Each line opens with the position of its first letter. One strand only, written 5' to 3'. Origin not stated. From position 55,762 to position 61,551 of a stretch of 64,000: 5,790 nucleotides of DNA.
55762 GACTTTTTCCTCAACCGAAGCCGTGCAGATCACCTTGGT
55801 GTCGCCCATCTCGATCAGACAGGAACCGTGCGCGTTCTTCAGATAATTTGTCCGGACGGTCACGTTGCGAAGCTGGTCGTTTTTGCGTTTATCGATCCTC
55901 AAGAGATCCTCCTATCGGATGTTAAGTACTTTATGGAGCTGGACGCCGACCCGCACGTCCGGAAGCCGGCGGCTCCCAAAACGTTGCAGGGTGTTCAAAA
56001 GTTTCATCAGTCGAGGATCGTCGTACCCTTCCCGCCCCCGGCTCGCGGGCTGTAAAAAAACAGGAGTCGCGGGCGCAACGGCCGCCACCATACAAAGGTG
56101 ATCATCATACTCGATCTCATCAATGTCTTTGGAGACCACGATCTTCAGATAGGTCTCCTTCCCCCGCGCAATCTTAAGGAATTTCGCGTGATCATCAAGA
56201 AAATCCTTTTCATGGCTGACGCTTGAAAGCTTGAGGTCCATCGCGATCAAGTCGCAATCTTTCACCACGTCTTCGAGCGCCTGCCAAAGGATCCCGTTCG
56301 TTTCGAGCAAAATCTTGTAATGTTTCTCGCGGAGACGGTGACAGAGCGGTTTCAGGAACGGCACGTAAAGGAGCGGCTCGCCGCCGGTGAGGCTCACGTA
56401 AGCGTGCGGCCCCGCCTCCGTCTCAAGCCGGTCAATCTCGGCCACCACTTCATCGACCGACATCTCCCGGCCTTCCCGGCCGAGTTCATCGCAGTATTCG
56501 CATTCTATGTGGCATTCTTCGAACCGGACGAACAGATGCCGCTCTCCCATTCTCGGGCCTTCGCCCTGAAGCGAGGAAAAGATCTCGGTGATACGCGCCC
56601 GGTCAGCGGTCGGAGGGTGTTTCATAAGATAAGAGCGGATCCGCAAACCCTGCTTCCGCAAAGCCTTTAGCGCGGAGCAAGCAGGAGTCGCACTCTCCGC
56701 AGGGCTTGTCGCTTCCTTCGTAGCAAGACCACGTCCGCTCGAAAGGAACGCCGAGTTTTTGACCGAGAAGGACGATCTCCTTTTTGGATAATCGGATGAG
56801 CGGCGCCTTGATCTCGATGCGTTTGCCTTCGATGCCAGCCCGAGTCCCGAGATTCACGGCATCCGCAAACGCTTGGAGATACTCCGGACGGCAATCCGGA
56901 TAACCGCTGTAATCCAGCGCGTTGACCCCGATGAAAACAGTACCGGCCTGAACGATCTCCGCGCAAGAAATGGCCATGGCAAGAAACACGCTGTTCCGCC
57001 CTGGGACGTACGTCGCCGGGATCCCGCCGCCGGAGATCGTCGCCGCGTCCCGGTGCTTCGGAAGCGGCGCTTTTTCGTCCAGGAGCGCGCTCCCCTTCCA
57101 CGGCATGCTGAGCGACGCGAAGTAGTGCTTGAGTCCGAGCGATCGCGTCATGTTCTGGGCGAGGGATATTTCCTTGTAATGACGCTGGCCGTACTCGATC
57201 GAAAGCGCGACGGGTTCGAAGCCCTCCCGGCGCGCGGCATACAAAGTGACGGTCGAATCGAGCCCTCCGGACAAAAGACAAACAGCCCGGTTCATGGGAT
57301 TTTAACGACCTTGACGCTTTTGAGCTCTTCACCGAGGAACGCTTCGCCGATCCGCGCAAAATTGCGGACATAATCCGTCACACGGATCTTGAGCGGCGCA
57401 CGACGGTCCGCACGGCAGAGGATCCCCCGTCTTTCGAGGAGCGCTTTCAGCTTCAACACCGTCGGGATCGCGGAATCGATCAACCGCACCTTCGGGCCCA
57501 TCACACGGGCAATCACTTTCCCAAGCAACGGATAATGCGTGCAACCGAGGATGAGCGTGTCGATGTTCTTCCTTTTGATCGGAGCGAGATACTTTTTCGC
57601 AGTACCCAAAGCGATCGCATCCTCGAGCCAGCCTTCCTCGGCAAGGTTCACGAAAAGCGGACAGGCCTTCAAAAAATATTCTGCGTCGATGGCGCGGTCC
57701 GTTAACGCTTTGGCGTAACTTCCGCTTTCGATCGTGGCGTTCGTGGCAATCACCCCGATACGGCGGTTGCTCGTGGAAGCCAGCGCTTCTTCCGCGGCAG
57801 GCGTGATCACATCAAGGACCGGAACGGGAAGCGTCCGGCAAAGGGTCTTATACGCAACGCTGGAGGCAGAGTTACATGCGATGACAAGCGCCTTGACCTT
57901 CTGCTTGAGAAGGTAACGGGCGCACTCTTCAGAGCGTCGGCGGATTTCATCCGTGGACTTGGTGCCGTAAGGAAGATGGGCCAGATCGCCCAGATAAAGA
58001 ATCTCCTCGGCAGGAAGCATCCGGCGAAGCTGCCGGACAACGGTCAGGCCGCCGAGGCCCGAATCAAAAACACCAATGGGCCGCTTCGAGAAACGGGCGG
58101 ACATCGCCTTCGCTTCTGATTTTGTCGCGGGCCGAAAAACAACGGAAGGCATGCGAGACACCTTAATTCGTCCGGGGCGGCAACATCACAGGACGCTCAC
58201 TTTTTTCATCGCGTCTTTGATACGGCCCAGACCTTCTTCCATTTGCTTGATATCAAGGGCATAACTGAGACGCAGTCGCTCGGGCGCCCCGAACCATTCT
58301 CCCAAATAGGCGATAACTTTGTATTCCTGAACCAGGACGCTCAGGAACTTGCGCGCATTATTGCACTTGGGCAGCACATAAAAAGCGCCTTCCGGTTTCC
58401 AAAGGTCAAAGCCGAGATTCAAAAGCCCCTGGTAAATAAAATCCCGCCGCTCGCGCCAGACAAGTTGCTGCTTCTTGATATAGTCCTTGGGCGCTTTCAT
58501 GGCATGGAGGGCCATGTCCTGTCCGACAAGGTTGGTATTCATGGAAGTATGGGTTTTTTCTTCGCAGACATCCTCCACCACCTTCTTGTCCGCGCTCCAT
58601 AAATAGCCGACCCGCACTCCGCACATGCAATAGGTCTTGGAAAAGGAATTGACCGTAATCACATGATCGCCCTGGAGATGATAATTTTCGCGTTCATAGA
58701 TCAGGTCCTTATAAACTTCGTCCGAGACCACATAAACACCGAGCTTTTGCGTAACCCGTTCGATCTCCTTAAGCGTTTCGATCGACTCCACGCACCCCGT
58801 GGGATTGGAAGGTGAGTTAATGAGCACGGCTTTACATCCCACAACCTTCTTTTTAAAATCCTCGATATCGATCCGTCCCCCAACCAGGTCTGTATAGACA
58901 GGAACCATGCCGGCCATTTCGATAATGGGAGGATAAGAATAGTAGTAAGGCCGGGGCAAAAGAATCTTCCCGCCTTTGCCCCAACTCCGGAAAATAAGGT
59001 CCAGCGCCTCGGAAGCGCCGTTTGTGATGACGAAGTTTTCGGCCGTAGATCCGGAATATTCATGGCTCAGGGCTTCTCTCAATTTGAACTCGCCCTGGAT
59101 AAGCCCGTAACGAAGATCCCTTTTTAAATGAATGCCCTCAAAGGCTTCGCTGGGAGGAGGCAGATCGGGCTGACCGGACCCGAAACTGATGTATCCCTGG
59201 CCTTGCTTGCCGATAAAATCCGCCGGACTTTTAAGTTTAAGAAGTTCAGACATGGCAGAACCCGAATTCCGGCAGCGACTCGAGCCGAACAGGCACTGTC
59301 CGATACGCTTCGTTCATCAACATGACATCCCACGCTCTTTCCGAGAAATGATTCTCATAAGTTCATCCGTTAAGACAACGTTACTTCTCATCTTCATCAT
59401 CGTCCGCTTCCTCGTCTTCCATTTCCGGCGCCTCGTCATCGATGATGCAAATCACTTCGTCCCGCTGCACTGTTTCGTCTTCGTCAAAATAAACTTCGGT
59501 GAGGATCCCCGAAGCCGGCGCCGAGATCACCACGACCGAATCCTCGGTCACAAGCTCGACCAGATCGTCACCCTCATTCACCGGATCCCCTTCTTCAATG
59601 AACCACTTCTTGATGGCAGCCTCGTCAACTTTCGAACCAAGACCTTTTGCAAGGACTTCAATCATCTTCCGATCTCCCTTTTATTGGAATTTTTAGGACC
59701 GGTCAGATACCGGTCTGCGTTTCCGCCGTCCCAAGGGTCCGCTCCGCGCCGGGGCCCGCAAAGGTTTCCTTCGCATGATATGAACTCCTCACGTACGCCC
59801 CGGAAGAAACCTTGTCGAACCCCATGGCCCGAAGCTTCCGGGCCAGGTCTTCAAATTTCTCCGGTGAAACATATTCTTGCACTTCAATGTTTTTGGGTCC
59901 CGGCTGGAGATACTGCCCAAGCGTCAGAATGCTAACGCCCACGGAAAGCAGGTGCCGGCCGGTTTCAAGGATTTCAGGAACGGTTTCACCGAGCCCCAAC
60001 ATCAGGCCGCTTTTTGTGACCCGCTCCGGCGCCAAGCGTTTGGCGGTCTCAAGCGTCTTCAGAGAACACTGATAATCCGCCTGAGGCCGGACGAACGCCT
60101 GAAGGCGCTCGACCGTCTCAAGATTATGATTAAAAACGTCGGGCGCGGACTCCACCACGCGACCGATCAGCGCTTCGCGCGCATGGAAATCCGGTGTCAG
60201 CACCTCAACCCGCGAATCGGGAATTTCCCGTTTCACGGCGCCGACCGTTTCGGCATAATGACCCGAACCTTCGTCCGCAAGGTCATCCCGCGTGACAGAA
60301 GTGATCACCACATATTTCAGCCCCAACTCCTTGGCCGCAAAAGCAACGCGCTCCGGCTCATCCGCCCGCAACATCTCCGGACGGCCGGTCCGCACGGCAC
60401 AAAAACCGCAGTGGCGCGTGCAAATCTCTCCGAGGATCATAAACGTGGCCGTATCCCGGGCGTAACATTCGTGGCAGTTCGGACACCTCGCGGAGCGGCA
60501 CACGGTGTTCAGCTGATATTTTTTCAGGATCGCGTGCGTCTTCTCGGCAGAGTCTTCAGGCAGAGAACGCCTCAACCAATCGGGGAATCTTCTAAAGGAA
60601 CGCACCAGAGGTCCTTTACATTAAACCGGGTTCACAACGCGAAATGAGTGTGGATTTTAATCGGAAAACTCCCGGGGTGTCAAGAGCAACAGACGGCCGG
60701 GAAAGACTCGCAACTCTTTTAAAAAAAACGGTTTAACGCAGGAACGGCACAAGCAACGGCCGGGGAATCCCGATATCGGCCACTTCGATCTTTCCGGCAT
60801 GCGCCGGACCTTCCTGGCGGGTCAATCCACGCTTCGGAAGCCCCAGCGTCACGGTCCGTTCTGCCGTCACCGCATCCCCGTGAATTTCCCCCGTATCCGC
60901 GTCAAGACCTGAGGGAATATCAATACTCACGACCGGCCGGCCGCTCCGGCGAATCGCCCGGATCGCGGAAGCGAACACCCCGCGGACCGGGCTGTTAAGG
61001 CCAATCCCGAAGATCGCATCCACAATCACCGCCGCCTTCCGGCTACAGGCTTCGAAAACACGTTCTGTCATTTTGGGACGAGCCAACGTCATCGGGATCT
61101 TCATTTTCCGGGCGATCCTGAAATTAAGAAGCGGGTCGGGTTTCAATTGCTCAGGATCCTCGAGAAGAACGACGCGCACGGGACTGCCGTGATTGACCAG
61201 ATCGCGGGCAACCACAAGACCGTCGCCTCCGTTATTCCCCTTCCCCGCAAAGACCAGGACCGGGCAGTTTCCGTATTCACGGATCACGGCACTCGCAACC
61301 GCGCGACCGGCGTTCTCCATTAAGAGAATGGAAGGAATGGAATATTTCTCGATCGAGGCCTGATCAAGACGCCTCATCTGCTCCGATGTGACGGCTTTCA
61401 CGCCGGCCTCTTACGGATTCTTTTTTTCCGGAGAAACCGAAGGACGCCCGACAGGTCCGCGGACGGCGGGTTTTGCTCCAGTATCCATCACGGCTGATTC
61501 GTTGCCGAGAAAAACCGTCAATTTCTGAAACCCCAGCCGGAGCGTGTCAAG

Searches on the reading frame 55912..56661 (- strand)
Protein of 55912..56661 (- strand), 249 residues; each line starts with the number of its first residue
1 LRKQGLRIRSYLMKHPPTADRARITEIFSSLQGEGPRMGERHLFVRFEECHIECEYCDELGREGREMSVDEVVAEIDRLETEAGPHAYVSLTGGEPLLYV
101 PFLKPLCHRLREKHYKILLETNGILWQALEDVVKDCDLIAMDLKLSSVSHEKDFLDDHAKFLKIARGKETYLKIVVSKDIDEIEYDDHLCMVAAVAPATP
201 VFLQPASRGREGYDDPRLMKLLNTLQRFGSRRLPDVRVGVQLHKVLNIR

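Call 27: search_protein_families(library=pfam, proteins=[window:55912-56661:-], max_evalue=0.0001)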
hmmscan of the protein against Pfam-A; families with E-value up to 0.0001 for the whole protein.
window:55912-56661:- (249 aa): 2 families
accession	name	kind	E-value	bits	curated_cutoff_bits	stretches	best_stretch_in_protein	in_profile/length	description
PF04055.27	Radical_SAM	-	2.9e-13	50.7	29.5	1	48-169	5-124/166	Radical SAM superfamily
PF13353.11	Fer4_12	-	7.7e-08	33.2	22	1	32-138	2-111/137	4Fe-4S single cluster domain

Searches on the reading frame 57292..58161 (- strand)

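Call 28: search_protein_families(library=pfam, proteins=[window:57292-58161:-], max_evalue=0.0001)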
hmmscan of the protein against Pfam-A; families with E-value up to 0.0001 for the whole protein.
window:57292-58161:- (289 aa): 1 family
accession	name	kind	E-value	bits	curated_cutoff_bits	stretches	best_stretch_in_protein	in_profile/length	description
PF01177.27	Asp_Glu_race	-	2.2e-23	83.6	31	1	40-231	11-204/211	Asp/Glu/Hydantoin racemase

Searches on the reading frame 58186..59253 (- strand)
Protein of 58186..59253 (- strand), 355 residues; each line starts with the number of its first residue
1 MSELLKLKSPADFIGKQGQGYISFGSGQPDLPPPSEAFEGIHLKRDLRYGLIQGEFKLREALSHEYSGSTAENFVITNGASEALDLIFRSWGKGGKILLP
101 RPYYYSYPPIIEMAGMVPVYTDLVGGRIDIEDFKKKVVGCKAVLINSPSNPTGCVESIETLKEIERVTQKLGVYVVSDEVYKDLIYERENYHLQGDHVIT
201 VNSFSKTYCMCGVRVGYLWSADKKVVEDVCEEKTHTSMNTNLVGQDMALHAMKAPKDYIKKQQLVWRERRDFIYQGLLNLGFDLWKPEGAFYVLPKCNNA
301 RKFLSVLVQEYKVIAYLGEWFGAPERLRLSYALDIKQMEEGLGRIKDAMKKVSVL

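Call 28: search_protein_families(library=pfam, proteins=[window:58186-59253:-], max_evalue=0.0001)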
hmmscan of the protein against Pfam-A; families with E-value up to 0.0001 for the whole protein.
window:58186-59253:- (355 aa): 1 family
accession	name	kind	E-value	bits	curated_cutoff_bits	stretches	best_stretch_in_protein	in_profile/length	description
PF00155.27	Aminotran_1_2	-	7e-51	173.9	19.7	1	22-345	4-361/361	Aminotransferase class I and II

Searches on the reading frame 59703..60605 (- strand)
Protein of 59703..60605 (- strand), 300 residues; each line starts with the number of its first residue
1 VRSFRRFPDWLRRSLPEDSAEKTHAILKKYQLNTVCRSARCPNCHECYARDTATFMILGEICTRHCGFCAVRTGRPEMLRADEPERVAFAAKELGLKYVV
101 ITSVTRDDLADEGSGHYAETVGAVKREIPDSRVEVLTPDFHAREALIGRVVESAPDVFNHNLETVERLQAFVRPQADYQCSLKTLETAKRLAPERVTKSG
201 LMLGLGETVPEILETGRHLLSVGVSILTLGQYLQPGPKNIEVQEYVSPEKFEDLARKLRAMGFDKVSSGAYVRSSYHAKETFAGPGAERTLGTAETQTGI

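Call 28: search_protein_families(library=pfam, proteins=[window:59703-60605:-], max_evalue=0.0001)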
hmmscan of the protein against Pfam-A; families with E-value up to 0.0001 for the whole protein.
window:59703-60605:- (300 aa): 1 family
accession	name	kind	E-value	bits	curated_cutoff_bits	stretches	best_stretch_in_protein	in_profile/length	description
PF04055.27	Radical_SAM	-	1.8e-19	70.9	29.5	1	56-217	1-164/166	Radical SAM superfamily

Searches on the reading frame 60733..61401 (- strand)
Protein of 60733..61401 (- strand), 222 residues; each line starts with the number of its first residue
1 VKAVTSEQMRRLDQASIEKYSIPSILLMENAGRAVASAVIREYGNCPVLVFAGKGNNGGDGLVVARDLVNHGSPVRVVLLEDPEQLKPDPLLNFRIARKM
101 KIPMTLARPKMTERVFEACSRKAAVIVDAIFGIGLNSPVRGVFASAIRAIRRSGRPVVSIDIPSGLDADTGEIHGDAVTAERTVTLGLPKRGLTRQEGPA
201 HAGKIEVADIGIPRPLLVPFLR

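Call 28: search_protein_families(library=pfam, proteins=[window:60733-61401:-], max_evalue=0.0001)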
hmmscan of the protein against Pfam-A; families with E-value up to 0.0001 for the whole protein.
window:60733-61401:- (222 aa): 1 family
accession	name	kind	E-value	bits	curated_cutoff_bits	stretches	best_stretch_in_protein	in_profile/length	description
PF03853.21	YjeF_N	-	1.7e-48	165.3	24.9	1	27-192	4-169/169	YjeF-related protein N-terminus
